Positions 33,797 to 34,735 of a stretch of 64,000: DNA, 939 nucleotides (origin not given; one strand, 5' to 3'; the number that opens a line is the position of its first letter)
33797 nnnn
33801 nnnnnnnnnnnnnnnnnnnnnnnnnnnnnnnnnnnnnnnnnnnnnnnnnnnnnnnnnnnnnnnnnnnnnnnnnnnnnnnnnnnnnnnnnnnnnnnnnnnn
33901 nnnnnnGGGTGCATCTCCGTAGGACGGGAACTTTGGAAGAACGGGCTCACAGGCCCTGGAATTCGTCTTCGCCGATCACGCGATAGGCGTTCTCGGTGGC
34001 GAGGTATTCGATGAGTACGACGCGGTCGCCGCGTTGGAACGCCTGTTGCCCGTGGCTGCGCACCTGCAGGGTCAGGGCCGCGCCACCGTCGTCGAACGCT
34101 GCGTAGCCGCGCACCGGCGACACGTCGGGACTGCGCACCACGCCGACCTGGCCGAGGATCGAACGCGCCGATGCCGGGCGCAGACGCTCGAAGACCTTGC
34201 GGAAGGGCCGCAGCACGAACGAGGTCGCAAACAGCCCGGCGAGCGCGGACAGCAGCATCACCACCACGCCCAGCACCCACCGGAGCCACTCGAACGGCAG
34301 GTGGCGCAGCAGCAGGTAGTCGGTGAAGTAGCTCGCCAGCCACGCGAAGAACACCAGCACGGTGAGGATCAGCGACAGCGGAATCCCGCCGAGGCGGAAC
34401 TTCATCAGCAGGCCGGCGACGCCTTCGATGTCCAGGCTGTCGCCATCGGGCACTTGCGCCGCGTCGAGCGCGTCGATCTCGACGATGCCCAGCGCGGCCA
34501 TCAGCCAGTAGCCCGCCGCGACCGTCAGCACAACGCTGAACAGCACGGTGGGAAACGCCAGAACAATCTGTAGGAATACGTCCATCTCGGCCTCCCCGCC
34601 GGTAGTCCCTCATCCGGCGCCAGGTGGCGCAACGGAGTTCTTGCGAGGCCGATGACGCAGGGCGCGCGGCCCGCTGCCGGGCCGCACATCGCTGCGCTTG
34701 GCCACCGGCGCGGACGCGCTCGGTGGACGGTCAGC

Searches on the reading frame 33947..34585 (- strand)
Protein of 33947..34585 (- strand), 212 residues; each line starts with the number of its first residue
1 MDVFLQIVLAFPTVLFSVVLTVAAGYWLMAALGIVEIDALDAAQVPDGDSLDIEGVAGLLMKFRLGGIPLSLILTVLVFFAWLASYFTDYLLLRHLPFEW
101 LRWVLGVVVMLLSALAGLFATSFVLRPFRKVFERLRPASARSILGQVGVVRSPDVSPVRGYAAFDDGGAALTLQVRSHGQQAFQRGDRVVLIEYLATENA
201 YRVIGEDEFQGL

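Call 9: search_protein_families(library=pfam, proteins=[window:33947-34585:-], max_evalue=0.001)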
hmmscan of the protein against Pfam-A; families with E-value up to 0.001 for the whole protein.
window:33947-34585:- (212 aa): 0 families

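Call 28: search_protein_families(library=ncbifam, proteins=[window:33947-34585:-], max_evalue=0.01)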
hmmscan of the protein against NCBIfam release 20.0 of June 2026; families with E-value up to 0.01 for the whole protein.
window:33947-34585:- (212 aa): 0 families

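Call 44: search_protein_families(library=pfam, proteins=[window:33947-34585:-], max_evalue=5)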
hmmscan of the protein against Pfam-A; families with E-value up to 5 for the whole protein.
window:33947-34585:- (212 aa): 1 family
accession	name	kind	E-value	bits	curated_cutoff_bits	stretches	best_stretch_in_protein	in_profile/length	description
PF09534.15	Trp_oprn_chp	-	0.27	11.5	29.6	1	99-128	64-93/180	Tryptophan-associated transmembrane protein (Trp_oprn_chp)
